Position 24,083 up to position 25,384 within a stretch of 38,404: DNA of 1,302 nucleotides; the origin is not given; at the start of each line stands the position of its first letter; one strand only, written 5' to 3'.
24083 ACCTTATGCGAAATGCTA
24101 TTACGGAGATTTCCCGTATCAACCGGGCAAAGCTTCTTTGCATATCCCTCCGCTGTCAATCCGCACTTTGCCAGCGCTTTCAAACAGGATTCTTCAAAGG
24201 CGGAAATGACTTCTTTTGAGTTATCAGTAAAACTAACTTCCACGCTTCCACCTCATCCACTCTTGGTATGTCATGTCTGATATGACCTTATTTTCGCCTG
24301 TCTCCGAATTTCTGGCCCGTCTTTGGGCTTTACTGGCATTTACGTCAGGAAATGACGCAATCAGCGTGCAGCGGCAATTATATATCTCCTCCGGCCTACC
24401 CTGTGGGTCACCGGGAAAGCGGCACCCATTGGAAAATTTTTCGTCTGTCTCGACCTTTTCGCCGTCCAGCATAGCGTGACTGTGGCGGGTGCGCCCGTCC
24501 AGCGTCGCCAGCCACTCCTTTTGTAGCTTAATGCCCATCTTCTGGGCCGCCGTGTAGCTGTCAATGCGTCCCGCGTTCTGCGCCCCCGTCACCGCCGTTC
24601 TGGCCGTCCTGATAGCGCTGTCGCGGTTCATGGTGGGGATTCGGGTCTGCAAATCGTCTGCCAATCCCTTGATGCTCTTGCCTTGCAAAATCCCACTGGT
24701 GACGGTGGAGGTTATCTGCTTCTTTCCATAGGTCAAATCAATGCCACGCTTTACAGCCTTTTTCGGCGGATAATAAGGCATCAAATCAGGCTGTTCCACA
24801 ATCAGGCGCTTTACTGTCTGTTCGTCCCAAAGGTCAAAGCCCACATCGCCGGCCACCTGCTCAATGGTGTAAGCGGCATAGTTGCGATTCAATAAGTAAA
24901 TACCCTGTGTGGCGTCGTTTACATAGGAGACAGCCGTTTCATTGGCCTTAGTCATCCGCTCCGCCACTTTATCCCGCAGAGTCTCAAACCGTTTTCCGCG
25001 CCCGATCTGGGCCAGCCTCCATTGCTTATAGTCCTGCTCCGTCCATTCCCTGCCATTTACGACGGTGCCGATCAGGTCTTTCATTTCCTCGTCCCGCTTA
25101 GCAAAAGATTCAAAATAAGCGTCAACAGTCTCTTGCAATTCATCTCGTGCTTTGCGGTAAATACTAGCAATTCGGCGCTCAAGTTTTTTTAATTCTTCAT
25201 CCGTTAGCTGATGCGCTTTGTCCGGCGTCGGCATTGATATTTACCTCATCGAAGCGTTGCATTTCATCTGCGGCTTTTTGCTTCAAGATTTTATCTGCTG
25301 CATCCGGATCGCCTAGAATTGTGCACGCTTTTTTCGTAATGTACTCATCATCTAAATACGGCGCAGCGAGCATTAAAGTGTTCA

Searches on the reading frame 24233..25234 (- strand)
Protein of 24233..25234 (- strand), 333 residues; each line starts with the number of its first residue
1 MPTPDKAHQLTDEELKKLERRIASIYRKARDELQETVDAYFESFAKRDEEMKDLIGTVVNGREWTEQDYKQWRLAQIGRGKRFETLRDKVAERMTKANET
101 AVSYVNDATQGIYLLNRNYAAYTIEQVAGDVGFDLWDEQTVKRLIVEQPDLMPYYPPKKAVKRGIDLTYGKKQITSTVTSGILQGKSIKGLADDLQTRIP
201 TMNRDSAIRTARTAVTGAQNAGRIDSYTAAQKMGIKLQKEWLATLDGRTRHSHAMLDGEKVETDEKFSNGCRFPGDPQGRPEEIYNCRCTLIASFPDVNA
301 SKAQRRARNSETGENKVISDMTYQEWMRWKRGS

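Call 4: search_protein_families(library=pfam, proteins=[window:24233-25234:-], max_evalue=0.1)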
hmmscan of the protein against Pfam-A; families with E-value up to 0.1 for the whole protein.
window:24233-25234:- (333 aa): 2 families
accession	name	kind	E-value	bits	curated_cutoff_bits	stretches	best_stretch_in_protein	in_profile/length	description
PF04233.19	Phage_Mu_F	-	9.6e-21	75.1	29.6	1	172-292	1-112/112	Phage Mu protein F like protein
PF20667.3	Sec10_N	-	0.063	13.8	27.4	0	12-59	26-73/118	Exocyst complex component Sec10, N-terminal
